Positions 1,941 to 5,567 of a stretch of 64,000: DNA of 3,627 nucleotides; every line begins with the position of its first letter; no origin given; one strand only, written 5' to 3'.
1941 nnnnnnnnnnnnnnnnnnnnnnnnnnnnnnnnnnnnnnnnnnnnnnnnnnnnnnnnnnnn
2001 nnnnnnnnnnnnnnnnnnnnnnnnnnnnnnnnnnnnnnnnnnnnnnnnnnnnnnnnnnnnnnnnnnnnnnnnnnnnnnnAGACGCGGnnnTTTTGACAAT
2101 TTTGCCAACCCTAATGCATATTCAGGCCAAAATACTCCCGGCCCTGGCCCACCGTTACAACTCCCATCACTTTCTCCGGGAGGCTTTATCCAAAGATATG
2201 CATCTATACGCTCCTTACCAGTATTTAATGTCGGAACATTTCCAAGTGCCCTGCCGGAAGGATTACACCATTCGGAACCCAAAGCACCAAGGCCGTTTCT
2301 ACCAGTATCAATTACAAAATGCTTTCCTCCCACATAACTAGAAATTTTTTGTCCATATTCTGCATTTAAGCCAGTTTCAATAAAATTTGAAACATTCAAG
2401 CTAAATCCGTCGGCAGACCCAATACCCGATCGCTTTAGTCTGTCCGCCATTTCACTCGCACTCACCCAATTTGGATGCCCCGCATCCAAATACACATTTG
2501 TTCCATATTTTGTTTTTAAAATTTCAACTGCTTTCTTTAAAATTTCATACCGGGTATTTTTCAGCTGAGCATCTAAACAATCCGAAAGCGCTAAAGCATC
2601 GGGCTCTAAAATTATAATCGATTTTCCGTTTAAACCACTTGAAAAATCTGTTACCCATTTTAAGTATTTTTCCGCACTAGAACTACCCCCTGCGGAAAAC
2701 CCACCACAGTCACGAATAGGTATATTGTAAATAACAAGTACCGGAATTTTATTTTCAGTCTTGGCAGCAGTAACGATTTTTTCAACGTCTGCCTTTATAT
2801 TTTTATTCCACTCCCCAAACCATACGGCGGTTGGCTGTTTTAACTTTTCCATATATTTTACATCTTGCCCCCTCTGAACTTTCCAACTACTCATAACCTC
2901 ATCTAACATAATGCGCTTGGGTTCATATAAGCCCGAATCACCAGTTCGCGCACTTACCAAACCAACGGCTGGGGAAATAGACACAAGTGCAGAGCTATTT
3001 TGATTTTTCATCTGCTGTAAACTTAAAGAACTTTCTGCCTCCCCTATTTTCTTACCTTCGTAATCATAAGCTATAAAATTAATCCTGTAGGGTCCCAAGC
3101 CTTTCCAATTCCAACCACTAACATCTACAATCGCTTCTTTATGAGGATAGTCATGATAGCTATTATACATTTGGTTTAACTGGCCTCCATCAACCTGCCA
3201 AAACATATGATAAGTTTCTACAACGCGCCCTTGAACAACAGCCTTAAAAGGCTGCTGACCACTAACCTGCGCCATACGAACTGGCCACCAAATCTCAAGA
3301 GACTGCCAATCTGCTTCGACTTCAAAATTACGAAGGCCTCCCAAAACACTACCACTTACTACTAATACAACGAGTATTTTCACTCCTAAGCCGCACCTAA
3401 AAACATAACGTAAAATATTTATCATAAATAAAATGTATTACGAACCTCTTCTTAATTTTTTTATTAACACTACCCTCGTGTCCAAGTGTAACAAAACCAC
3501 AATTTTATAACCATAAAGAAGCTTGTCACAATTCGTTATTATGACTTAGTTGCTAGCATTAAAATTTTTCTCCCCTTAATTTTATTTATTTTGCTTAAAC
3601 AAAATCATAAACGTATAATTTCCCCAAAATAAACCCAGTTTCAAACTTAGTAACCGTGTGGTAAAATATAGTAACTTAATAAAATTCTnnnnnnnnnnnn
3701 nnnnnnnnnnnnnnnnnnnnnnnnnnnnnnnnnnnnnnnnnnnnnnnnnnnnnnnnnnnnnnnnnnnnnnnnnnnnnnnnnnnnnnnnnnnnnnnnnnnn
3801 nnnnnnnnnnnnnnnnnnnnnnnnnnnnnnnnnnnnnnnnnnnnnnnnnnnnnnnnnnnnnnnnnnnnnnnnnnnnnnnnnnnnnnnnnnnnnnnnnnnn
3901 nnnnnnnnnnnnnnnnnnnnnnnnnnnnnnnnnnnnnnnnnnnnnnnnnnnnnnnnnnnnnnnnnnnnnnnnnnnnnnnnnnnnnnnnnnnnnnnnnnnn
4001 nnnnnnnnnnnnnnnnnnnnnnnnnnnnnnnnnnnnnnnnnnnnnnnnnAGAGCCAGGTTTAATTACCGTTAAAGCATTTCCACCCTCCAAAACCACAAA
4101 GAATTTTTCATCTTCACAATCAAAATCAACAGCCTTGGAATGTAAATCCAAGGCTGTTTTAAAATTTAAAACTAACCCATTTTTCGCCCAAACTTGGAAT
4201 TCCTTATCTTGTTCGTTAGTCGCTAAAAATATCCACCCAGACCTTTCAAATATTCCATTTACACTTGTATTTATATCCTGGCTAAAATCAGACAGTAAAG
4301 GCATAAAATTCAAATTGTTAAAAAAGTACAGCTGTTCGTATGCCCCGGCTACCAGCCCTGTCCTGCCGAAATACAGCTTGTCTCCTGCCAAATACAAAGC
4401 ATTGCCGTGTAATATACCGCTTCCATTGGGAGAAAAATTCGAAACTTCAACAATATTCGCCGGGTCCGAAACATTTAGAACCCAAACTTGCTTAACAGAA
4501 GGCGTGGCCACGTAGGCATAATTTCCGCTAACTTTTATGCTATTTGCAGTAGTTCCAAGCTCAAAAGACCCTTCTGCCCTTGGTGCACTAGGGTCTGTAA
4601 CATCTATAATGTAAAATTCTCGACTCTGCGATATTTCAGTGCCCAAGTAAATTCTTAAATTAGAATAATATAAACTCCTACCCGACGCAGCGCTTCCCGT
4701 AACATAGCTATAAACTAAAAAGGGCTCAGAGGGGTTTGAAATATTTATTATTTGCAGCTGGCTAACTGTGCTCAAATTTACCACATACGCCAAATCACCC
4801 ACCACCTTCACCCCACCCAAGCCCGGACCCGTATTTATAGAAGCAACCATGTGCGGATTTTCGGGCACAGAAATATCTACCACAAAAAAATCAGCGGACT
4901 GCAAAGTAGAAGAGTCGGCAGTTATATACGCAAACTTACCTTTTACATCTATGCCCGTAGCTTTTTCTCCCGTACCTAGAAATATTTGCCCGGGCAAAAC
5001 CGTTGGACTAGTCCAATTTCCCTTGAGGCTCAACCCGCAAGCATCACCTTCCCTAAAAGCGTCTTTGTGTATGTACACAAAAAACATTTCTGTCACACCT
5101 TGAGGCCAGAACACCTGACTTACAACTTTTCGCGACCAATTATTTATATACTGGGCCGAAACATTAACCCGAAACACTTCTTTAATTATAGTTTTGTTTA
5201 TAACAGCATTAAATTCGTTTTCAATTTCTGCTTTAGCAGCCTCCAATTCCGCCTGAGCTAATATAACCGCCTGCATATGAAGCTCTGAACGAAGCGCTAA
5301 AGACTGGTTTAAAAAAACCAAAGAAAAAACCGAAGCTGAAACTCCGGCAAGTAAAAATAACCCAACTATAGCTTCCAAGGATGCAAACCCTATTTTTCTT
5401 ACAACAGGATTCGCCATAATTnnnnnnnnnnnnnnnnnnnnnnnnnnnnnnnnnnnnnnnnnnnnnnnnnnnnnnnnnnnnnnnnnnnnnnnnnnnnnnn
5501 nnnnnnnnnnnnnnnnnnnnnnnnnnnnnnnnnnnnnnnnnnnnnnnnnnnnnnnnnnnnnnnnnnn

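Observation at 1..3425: Glycan locus: processive GT2 (partial), GT39/ArnT-like transferase and a secreted GH6 hydrolase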

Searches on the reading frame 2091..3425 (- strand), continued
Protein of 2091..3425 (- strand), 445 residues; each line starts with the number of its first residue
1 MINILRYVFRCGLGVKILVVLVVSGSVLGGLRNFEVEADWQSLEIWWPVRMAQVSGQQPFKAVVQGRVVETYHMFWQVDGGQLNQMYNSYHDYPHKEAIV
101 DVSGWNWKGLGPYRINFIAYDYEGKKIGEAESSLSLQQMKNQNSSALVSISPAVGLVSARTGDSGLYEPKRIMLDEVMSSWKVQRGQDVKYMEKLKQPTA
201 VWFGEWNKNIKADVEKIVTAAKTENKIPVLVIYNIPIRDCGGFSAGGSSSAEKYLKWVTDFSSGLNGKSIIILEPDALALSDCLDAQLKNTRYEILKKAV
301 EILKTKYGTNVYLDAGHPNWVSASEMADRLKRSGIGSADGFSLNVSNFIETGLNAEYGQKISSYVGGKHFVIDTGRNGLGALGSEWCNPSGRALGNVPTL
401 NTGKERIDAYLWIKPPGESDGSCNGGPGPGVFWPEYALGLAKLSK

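Call 75: search_protein_families(library=ncbifam, proteins=[L027:16169-17011:-, L011:14612-16921:-, L027:13820-15859:-, L027:10894-13755:-], max_evalue=0.00001)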
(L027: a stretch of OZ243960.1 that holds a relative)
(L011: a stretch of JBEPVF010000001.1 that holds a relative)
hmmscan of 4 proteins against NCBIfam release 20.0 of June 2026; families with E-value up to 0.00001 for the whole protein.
L027:16169-17011:- (281 aa): 12 families
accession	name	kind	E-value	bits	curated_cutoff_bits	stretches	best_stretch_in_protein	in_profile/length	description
NF058614.1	PPMAGASynPpgS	equivalog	9.1e-17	61.2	370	1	22-218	5-195/226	polyprenyl-phospho-N-acetylgalactosaminyl synthase PpgS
TIGR04182.1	glyco_TIGR04182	equivalog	1.9e-16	60.3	325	1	22-231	5-203/293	S-layer glycoprotein N-glycosyltransferase AglJ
NF007986.1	PRK10714.1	equivalog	1.2e-12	47.5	529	1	21-230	10-211/316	undecaprenyl-phosphate 4-deoxy-4-formamido-L-arabinose transferase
NF041391.1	DPhHxTase_Halo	equivalog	2.3e-12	46.4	375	1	25-231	3-194/213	dolichyl-phosphate hexose transferase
TIGR03469.1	HpnB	hypoth_equivalog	2.1e-11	43.5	379.25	1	15-136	42-172/386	hopene-associated glycosyltransferase HpnB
NF047588.1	GlcsyltransPgfSStrep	equivalog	3.4e-10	39.6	500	1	22-185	6-167/308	glycosyltransferase PgfS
TIGR03937.1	PgaC_IcaA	equivalog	4.6e-10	39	422.3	1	21-109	49-135/407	poly-beta-1,6-N-acetyl-D-glucosamine synthase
TIGR03965.1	mycofact_glyco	equivalog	2e-08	33.6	280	1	21-134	78-189/467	mycofactocin biosynthesis glycosyltransferase MftF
NF007482.0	PRK10073.1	equivalog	4.5e-08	32.5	423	1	22-123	11-109/334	glycosyltransferase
TIGR04283.1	glyco_like_mftF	equivalog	5.3e-07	29.5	182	1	22-68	4-51/221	TIGR04283 family arsenosugar biosynthesis glycosyltransferase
NF047683.1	TeichurnBiosyTuaG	equivalog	1.3e-06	28.3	400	1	22-130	11-117/252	teichuronic acid biosynthesis protein TuaG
NF041875.1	EPS_EpsD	equivalog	1.4e-06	28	370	1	22-121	4-101/325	exopolysaccharide biosynthesis glycosyltransferase EpsD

L011:14612-16921:- (770 aa): 27 families (the best 25 are shown)
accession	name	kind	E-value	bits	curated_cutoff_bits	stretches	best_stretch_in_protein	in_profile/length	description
TIGR03937.1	PgaC_IcaA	equivalog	2.2e-38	132.3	422.3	2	383-745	37-393/407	poly-beta-1,6-N-acetyl-D-glucosamine synthase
NF007986.1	PRK10714.1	equivalog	1.5e-27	96.4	529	1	50-252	8-210/316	undecaprenyl-phosphate 4-deoxy-4-formamido-L-arabinose transferase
TIGR03111.1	glyc2_xrt_Gpos1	hypoth_equivalog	4.3e-24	85.1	363.95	2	388-751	46-416/439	TIGR03111 family XrtG-associated glycosyltransferase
NF047588.1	GlcsyltransPgfSStrep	equivalog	6.9e-23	81.3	500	1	50-205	3-161/308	glycosyltransferase PgfS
NF008558.0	PRK11498.1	equivalog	5.9e-22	77.4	992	1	363-651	252-536/872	UDP-forming cellulose synthase catalytic subunit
TIGR04283.1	glyco_like_mftF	equivalog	3.1e-21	76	182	1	50-168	1-112/221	TIGR04283 family arsenosugar biosynthesis glycosyltransferase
TIGR03030.1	CelA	equivalog_domain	1.3e-20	73.1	699.1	1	365-747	111-489/714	UDP-forming cellulose synthase catalytic subunit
TIGR03965.1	mycofact_glyco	equivalog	6.9e-19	68.1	280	2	36-160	63-184/467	mycofactocin biosynthesis glycosyltransferase MftF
NF041865.1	EpsU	equivalog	8.4e-18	64.5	700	1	393-647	41-291/394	exopolysaccharide biosynthesis GT2 family glycosyltransferase EpsU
NF041875.1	EPS_EpsD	equivalog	5.4e-17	62.2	370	1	50-159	1-108/325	exopolysaccharide biosynthesis glycosyltransferase EpsD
TIGR04182.1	glyco_TIGR04182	equivalog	2.1e-14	53.6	325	1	51-253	3-202/293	S-layer glycoprotein N-glycosyltransferase AglJ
TIGR04242.1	nodulat_NodC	equivalog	2.5e-14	53.1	550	1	374-624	31-289/395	chitooligosaccharide synthase NodC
NF047683.1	TeichurnBiosyTuaG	equivalog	5.9e-14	52.3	400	1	49-159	7-115/252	teichuronic acid biosynthesis protein TuaG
NF011305.0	PRK14716.1-3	equivalog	1.3e-13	50.9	409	1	387-593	50-268/486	glycosyl transferase family protein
NF041391.1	DPhHxTase_Halo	equivalog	1.5e-12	47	375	1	57-255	4-195/213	dolichyl-phosphate hexose transferase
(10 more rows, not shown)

L027:13820-15859:- (680 aa): 9 families
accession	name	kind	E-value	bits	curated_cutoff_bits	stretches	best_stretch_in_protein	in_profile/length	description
NF053846.1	glyco_with_XrtP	equivalog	1.5e-22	79.9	520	1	89-480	9-436/440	XrtP-associated glycosyltransferase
NF041865.1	EpsU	equivalog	1.9e-16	60.1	700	1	92-367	14-280/394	exopolysaccharide biosynthesis GT2 family glycosyltransferase EpsU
TIGR03937.1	PgaC_IcaA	equivalog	9.7e-15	54.4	422.3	1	79-411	5-329/407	poly-beta-1,6-N-acetyl-D-glucosamine synthase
NF011307.0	PRK14716.1-5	equivalog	5.2e-14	52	431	1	68-395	10-329/464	glycosyl transferase family protein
NF011305.0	PRK14716.1-3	equivalog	2.7e-12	46.6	409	1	77-402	6-362/486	glycosyl transferase family protein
TIGR03030.1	CelA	equivalog_domain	7.6e-12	44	699.1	1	282-408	309-434/714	UDP-forming cellulose synthase catalytic subunit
NF008558.0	PRK11498.1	equivalog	1e-07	30.3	992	0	282-418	433-563/872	UDP-forming cellulose synthase catalytic subunit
TIGR03469.1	HpnB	hypoth_equivalog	1.9e-07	30.5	379.25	1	87-189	8-110/386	hopene-associated glycosyltransferase HpnB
TIGR03965.1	mycofact_glyco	equivalog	2.5e-06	26.7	280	0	111-354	63-302/467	mycofactocin biosynthesis glycosyltransferase MftF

L027:10894-13755:- (954 aa): 1 family
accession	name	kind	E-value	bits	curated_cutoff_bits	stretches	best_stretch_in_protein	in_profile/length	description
NF008305.0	PRK11097.1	equivalog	1.5e-44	152.4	299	1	590-949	27-372/378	cellulose synthase complex periplasmic endoglucanase BcsZ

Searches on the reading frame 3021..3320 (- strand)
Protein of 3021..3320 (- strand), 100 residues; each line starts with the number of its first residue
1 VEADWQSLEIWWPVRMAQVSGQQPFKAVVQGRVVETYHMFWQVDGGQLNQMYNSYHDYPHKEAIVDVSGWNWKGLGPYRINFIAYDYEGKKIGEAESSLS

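Call 40: search_protein_representatives(protein=window:3021-3320:-)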
Query: 100 residues. Proteins with E-value up to 0.001 (for the whole library): 342; up to 1e-10: 257; up to 1e-30: 32. The best 150 are listed.
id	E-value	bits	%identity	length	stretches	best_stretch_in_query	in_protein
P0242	7.2e-108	370.6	46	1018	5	8-92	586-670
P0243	3.2e-65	233.3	48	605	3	9-93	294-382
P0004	8.9e-64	228.7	56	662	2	7-94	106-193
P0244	4.2e-56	204.0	51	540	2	8-93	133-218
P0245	2.6e-55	201.5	53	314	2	8-94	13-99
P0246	1.9e-54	198.7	52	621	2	8-98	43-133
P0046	1.6e-51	189.2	48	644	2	7-97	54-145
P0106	1.8e-48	179.4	49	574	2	8-97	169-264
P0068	2.5e-48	179.0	49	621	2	7-96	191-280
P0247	5.4e-48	177.9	52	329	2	7-94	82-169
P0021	6.5e-48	177.6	45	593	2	3-94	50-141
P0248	9.8e-46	170.6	47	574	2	1-98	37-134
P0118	1.0e-45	170.5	44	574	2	7-94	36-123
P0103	7.9e-44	164.5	47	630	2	7-85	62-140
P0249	2.4e-42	159.7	44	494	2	5-95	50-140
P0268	9.2e-30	119.2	58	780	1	7-94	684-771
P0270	1.1e-28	115.7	52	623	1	7-94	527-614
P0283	4.3e-27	110.6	58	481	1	8-95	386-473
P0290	8.6e-27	109.7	57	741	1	6-93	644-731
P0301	1.2e-25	106.0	52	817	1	6-92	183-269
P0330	1.9e-24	102.1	56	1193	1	8-92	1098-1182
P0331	2.0e-24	102.0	49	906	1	8-95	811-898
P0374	3.7e-22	94.8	51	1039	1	8-93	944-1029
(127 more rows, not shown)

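Call 41: search_protein_families(library=pfam, proteins=[P0242, P0243, P0268, P0270, P0290, P0301, P0330, P0331, P0374, P0283], max_evalue=0.001)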
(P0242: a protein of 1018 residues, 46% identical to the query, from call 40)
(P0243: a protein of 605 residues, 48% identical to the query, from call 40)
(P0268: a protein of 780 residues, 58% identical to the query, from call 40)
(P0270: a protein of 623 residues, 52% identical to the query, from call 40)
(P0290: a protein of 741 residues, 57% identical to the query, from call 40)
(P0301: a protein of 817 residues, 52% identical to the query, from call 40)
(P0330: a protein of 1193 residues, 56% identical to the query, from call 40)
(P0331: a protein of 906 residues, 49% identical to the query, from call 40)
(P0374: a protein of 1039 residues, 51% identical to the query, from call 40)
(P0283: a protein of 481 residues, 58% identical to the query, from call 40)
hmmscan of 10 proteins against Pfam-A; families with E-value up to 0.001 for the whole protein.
P0242 (1018 aa): 2 families
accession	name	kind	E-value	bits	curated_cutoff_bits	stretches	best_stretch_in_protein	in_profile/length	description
PF00150.24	Cellulase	-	3.4e-28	99.4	23.5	1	135-426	5-271/272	Cellulase (glycosyl hydrolase family 5)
PF19077.6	Big_13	-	0.00025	21.9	27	0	881-909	74-102/102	Bacterial Ig-like domain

P0243 (605 aa): 1 family
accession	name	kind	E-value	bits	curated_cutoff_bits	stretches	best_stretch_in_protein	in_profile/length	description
PF01670.23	Glyco_hydro_12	-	8.2e-15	55.9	27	1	51-271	2-204/207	Glycosyl hydrolase family 12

P0268 (780 aa): 6 families
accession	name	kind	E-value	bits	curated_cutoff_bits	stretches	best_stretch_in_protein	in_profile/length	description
PF13517.12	FG-GAP_3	-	6.9e-15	55.8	26.9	3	313-380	1-60/61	FG-GAP-like repeat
PF01839.29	FG-GAP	-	5.1e-07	29.9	22.1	0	367-397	6-37/37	FG-GAP repeat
PF12690.13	BsuPI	-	6.9e-05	23.2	22.9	1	602-651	48-99/101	Intracellular proteinase inhibitor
PF00630.25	Filamin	-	0.00026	22.2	26.9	0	577-646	18-80/93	Filamin/ABP280 repeat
PF07705.17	CARDB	-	0.00028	21.5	22.7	0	573-647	12-82/101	CARDB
PF23727.1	Beta-prop_FAM234A_B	-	0.0006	18.9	26.4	0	305-343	127-162/467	FAM234A/B beta-propeller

P0270 (623 aa): 1 family
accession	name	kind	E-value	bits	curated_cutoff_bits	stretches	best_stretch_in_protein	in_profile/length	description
PF05257.22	CHAP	-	2.5e-13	50.7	26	1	69-156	5-81/81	CHAP domain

P0290 (741 aa): 4 families
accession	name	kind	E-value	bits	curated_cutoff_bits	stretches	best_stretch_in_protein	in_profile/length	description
PF22612.2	GH113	-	3.3e-48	165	27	1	70-348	11-274/289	Glycoside Hydrolase Family 113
PF14524.12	Wzt_C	-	3.5e-09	37.2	30.4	1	536-631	25-131/143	Wzt C-terminal domain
PF13547.12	GTA_TIM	-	0.00027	20.8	27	0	168-272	9-130/299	GTA TIM-barrel-like domain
PF18962.6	Por_Secre_tail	-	0.00029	21.5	27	0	550-607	11-62/75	Secretion system C-terminal sorting domain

P0301 (817 aa): 1 family
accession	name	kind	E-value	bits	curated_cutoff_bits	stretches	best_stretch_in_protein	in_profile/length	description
PF12891.13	Glyco_hydro_44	-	2.2e-54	185.2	25.1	1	370-590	1-223/223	Glycoside hydrolase family 44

P0330 (1193 aa): 7 families
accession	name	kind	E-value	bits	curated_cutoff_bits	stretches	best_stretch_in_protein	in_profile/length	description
PF22612.2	GH113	-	9.3e-52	176.6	27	1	52-341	13-286/289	Glycoside Hydrolase Family 113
PF17957.7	Big_7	-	1.6e-19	70.7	24.1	1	614-681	1-68/70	Bacterial Ig domain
PF07691.17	PA14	-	2.2e-17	63.7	24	1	735-852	6-136/147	PA14 domain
PF13547.12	GTA_TIM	-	4.6e-09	36.5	27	1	142-263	3-139/299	GTA TIM-barrel-like domain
PF12690.13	BsuPI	-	6e-06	26.6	22.9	0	529-572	49-94/101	Intracellular proteinase inhibitor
PF00041.27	fn3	-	6.8e-06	26.6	25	1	872-945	2-76/84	Fibronectin type III domain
PF00630.25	Filamin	-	1.7e-05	26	26.9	0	383-455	16-81/93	Filamin/ABP280 repeat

P0331 (906 aa): 8 families
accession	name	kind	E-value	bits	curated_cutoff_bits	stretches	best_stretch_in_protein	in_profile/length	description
PF22612.2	GH113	-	6.1e-57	193.6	27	1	48-340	11-289/289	Glycoside Hydrolase Family 113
PF00041.27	fn3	-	3.1e-17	63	25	2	621-697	2-79/84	Fibronectin type III domain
PF18370.7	RGI_lyase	-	1e-09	39.1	27.8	1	629-689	13-74/86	Rhamnogalacturonan I lyases beta-sheet domain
PF25523.1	Ig_RIMBP2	-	6.8e-08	32.9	27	1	618-668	2-60/105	RIMBP2-like, immunoglobulin-like domain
PF07705.17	CARDB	-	0.00024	21.7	22.7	0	378-449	16-83/101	CARDB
PF00630.25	Filamin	-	0.00072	20.8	26.9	0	374-446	14-79/93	Filamin/ABP280 repeat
PF25788.1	Ig_Rha78A_N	-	0.00077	20.1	27.4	0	660-703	56-101/105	Rha78A-like, N-terminal immunoglobulin domain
PF12690.13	BsuPI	-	0.00082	19.7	22.9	0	404-449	49-96/101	Intracellular proteinase inhibitor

P0374 (1039 aa): 7 families
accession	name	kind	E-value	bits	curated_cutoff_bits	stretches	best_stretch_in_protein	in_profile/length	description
PF22612.2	GH113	-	3.3e-51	174.8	27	1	56-342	13-287/289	Glycoside Hydrolase Family 113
PF07691.17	PA14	-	6.2e-14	52.5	24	1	707-826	6-134/147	PA14 domain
PF17957.7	Big_7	-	2.1e-08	35.1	24.1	1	600-666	1-68/70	Bacterial Ig domain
PF19077.6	Big_13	-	9.4e-08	32.9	27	0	658-687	71-100/102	Bacterial Ig-like domain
PF07705.17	CARDB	-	8.6e-06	26.3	22.7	1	381-453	15-83/101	CARDB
PF00041.27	fn3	-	0.00036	21.1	25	0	842-920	2-81/84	Fibronectin type III domain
PF12690.13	BsuPI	-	0.00069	20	22.9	0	407-455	48-98/101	Intracellular proteinase inhibitor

P0283 (481 aa): 2 families
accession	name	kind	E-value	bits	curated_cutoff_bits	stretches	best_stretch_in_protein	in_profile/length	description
PF22612.2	GH113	-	2.3e-54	185.2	27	1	34-313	10-271/289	Glycoside Hydrolase Family 113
PF13547.12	GTA_TIM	-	5.8e-06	26.3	27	0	126-221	2-112/299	GTA TIM-barrel-like domain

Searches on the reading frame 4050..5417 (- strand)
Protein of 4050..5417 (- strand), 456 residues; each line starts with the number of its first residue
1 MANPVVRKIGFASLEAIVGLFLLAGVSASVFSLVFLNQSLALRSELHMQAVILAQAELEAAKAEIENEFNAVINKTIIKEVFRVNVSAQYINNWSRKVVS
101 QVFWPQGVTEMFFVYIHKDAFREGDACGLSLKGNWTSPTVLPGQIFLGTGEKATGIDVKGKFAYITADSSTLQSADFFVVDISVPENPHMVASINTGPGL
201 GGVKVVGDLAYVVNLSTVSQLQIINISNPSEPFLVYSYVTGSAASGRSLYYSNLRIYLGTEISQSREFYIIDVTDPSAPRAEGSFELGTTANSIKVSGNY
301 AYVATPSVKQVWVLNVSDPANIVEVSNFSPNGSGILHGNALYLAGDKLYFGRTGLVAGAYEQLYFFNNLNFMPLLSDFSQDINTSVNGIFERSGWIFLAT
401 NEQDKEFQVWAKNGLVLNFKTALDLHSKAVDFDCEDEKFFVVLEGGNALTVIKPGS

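Call 4: search_protein_families(library=pfam, proteins=[window:4050-5417:-], max_evalue=0.1)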
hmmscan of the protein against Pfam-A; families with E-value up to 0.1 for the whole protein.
window:4050-5417:- (456 aa): 2 families
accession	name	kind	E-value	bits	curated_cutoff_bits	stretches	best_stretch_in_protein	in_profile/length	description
PF08309.17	LVIVD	-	7.2e-22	76.9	20.2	3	290-328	3-40/42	LVIVD repeat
PF09826.15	Beta_propel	-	0.00072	19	22.4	0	262-311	86-135/495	Beta propeller domain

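Call 63: search_protein_families(library=ncbifam, proteins=[window:4050-5417:-], max_evalue=0.001)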
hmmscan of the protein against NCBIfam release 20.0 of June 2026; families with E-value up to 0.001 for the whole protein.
window:4050-5417:- (456 aa): 1 family
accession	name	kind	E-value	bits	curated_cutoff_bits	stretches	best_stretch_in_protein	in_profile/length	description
TIGR04312.1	choice_anch_B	subfamily_domain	0.00024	20.5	100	0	177-228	55-109/364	choice-of-anchor B family protein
